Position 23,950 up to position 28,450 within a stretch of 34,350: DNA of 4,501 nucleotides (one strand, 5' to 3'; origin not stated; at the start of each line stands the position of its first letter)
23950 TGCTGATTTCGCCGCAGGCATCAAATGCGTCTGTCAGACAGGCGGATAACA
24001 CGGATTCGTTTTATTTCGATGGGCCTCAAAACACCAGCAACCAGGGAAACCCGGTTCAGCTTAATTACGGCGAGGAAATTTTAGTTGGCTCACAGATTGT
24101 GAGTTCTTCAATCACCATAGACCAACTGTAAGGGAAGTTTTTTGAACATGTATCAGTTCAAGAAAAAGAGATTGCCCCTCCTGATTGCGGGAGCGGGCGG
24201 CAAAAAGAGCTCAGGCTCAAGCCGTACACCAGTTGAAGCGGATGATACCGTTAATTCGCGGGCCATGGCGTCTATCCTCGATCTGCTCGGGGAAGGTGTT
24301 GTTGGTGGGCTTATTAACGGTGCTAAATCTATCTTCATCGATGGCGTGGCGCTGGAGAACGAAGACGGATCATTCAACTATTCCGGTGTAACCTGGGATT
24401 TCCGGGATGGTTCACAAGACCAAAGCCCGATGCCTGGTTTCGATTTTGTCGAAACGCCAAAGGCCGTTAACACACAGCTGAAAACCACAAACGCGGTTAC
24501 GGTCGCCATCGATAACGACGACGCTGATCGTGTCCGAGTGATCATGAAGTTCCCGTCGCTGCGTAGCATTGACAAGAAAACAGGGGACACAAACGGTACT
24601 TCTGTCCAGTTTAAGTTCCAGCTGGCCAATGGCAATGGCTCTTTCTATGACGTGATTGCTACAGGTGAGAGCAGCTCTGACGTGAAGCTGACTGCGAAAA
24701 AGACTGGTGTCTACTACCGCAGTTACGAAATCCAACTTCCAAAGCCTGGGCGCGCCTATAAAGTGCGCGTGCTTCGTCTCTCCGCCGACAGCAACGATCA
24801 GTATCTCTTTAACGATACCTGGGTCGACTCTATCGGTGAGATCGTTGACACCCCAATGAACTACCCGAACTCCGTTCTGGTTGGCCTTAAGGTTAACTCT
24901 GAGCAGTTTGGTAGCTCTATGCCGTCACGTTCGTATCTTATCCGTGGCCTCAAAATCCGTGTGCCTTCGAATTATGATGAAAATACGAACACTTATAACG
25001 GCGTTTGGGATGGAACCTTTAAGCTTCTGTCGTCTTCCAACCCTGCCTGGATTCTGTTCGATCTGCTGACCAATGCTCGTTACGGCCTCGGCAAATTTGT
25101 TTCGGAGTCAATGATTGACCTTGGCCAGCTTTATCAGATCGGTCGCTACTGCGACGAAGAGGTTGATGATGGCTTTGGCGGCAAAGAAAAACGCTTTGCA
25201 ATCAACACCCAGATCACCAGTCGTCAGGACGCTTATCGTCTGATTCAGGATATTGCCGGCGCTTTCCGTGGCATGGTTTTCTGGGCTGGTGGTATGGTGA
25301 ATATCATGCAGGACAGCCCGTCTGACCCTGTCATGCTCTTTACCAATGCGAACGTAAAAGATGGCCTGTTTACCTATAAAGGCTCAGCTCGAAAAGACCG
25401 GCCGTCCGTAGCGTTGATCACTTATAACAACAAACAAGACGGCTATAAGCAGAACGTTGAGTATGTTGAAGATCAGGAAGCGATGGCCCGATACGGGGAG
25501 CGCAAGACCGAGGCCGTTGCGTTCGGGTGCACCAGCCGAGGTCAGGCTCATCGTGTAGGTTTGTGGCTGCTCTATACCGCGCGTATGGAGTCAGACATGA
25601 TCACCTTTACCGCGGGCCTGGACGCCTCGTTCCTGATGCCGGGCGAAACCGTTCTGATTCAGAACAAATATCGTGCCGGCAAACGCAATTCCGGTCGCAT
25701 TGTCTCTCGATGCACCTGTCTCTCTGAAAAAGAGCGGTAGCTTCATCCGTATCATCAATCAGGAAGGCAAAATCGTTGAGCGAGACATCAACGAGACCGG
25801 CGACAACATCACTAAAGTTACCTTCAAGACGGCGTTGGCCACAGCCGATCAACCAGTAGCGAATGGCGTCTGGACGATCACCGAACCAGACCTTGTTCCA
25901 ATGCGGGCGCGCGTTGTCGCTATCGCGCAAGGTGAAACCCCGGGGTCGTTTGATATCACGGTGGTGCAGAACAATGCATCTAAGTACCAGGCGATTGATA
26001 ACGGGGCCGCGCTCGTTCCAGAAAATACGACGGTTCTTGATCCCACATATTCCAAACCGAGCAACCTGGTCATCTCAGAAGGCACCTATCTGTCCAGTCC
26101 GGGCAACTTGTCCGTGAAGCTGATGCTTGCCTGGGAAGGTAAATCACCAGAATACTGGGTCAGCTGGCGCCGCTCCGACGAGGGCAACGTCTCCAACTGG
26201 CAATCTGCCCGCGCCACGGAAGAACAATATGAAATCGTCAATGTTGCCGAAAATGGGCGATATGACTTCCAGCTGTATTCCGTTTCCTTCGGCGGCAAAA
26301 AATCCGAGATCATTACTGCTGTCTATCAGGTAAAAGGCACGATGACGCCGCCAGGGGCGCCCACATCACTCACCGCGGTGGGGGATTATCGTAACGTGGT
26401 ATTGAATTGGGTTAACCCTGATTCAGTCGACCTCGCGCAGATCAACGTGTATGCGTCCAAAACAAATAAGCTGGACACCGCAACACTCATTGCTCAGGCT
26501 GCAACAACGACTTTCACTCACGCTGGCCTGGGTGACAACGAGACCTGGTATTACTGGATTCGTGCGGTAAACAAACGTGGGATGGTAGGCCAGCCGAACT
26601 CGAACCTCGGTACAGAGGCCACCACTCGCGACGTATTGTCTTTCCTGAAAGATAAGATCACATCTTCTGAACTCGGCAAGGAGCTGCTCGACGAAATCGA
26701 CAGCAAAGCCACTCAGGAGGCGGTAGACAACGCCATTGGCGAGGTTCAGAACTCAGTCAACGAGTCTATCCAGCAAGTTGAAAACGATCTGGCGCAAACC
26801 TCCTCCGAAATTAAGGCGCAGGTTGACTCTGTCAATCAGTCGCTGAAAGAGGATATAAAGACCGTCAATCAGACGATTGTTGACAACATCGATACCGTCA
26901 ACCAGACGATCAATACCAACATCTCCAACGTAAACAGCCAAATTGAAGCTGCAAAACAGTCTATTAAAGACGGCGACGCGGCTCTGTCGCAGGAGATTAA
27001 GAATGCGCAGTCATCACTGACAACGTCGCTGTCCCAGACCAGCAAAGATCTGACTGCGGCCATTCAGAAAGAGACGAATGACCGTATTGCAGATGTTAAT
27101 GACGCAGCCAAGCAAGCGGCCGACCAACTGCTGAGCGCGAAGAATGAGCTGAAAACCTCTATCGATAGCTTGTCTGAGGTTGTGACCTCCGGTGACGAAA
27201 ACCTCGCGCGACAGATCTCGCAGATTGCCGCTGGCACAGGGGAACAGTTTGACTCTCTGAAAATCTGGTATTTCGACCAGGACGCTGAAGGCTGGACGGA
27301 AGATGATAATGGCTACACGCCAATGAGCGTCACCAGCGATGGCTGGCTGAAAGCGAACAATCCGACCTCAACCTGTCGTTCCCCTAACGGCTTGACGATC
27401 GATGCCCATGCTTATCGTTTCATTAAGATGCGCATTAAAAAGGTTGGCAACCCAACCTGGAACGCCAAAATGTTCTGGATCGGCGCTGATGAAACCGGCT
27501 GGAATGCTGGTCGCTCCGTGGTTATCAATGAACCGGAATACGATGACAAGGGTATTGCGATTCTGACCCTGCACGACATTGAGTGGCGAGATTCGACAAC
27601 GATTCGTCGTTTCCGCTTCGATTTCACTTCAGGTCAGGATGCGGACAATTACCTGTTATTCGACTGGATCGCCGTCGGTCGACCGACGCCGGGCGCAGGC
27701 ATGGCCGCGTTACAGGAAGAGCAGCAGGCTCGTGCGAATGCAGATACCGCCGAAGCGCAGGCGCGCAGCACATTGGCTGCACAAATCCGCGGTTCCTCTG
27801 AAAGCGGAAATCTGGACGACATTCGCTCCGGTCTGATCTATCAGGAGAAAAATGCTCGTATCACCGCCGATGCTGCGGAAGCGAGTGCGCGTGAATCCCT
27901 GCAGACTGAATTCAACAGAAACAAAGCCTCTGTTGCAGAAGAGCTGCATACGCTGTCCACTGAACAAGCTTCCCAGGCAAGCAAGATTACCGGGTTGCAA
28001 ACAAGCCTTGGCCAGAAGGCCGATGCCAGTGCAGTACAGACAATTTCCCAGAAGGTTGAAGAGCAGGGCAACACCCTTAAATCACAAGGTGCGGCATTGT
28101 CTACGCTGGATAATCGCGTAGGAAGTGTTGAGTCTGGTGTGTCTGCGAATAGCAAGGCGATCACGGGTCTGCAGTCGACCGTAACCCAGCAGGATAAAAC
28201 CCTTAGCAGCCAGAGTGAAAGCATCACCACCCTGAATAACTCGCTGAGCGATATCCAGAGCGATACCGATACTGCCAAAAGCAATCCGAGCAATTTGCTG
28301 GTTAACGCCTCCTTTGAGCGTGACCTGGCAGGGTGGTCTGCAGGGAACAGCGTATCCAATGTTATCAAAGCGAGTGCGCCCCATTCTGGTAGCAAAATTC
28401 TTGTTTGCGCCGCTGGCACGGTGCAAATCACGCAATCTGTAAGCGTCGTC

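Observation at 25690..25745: J-like gene is interrupted by a frameshift at a TCTCTC run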

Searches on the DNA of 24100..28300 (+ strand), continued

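Call 30: get_annotated_region(hit=H61, flank=11500)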
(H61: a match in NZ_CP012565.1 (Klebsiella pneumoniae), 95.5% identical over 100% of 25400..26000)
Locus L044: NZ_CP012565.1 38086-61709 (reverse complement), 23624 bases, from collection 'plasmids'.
description: Klebsiella pneumoniae strain UCLAOXA232KP plasmid pUCLAOXA232-4, complete sequence
organism: Klebsiella pneumoniae (NCBI taxid 573)
taxonomy: Bacteria; Pseudomonadota; Gammaproteobacteria; Enterobacterales; Enterobacteriaceae; Klebsiella; Klebsiella pneumoniae
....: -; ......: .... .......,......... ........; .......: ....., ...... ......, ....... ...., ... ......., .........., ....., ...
typing (MOB-suite, as given by PLSDB): non-mobilizable; replicon IncFIB
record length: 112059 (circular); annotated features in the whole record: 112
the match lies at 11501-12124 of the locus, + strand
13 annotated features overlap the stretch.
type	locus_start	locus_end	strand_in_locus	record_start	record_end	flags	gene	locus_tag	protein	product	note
CDS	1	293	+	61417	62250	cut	-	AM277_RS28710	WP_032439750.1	hypothetical protein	-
CDS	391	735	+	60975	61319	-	-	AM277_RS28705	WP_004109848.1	hypothetical protein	-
CDS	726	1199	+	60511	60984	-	-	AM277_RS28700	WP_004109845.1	hypothetical protein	-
CDS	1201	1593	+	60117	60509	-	-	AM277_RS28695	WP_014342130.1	minor capsid protein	-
CDS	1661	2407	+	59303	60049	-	-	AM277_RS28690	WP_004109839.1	Ig domain-containing protein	-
CDS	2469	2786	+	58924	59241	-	-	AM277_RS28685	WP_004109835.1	hypothetical protein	-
CDS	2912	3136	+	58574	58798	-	-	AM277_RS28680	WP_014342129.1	hypothetical protein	-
CDS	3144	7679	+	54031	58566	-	-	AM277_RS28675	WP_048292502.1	tape measure protein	-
CDS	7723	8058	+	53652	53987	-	-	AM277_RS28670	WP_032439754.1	phage tail protein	-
CDS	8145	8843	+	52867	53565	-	-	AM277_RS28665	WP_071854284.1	phage minor tail protein L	GO:0016032 - viral process [Evidence IEA]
CDS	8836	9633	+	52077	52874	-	-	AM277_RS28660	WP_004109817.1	C40 family peptidase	-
CDS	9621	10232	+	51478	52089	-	-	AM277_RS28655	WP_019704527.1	tail assembly protein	-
CDS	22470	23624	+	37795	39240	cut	-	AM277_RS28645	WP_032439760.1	tail fiber domain-containing protein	GO:0046718 - symbiont entry into host cell [Evidence IEA]; GO:0019062 - virion attachment to host cell [Evidence IEA]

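Call 31: get_annotated_region(hit=H45, flank=11500)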
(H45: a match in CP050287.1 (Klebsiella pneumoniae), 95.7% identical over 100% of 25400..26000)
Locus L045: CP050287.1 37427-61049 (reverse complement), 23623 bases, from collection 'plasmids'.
description: Klebsiella pneumoniae strain 9630 plasmid unnamed2, complete sequence
organism: Klebsiella pneumoniae (NCBI taxid 573)
taxonomy: Bacteria; Pseudomonadota; Gammaproteobacteria; Enterobacterales; Enterobacteriaceae; Klebsiella; Klebsiella pneumoniae
host: -; source: Homo sapiens,blood; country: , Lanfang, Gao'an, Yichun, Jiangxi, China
typing (MOB-suite, as given by PLSDB): non-mobilizable; replicon IncFIB
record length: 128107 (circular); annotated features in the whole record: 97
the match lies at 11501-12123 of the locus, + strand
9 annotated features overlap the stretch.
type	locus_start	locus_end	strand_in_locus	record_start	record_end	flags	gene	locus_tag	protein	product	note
CDS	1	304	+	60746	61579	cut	-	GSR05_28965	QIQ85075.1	hypothetical protein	-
CDS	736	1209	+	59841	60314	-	-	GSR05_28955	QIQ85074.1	hypothetical protein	-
CDS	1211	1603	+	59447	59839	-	-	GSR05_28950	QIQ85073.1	hypothetical protein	-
CDS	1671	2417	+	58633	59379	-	-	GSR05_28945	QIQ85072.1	Ig domain-containing protein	-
CDS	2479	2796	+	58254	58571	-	-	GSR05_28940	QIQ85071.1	hypothetical protein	-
CDS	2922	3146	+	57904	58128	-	-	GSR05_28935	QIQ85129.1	hypothetical protein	-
CDS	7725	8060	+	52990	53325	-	-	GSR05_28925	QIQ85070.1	phage tail protein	-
CDS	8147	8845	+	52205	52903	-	-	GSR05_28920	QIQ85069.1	phage minor tail protein L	-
CDS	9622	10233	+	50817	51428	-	-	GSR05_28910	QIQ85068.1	tail assembly protein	-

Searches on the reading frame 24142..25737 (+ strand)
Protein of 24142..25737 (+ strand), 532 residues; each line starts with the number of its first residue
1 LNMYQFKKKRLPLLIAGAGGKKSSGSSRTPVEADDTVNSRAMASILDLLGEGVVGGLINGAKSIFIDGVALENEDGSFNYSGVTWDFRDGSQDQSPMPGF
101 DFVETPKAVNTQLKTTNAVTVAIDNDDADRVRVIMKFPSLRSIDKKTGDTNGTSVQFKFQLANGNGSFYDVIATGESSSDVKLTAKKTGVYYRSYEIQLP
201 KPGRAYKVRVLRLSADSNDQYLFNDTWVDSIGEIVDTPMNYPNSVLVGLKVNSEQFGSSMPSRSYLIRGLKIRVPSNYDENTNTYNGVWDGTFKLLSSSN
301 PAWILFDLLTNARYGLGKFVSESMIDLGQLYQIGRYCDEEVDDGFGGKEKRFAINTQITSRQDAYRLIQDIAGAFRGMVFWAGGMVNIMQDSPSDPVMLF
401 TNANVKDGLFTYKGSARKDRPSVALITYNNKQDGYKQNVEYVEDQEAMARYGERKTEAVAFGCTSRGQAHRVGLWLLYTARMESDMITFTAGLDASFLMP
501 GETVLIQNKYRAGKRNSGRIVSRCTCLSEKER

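Call 23: search_protein_families(library=pfam, proteins=[window:24142-25737:+], max_evalue=0.01)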
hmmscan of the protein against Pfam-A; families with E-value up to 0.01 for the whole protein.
window:24142-25737:+ (532 aa): 2 families
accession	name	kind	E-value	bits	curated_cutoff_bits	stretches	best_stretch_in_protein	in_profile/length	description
PF13550.12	Phage-tail_3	-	8.9e-33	113.9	23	1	359-521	1-160/164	Putative phage tail protein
PF24801.1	FNIII-A_GpJ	-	2.1e-32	112.4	27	1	103-237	1-126/126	Tip attachment protein J,FNIII-A domain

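Call 39: find_encoding_contigs(protein=window:24148-25737:+, flank=10000, max_places=10)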
Protein window:24148-25737:+ (530 aa): 1 contig read that carries it; 1 place shown.
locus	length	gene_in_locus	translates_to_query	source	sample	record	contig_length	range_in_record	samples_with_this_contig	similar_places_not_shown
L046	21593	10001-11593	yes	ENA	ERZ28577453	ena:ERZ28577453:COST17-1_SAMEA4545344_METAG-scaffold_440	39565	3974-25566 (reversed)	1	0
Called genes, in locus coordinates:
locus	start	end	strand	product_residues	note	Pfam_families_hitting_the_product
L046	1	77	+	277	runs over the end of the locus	-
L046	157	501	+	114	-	-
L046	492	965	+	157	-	-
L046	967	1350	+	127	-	PF12691:Phage_tail_terminator_6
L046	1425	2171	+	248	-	PF02368:Big_2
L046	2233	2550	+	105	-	-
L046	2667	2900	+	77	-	-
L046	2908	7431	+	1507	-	PF20155:TMP_3, PF09718:Tape_meas_lam_C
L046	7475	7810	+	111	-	PF05939:Phage_min_tail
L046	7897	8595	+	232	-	PF05100:Phage_tail_L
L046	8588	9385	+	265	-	PF14464:Prok-JAB, PF00877:NLPC_P60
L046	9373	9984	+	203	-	-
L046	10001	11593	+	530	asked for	PF24801:FNIII-A_GpJ, PF13550:Phage-tail_3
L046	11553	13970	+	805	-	PF01442:Apolipoprotein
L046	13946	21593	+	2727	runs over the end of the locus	-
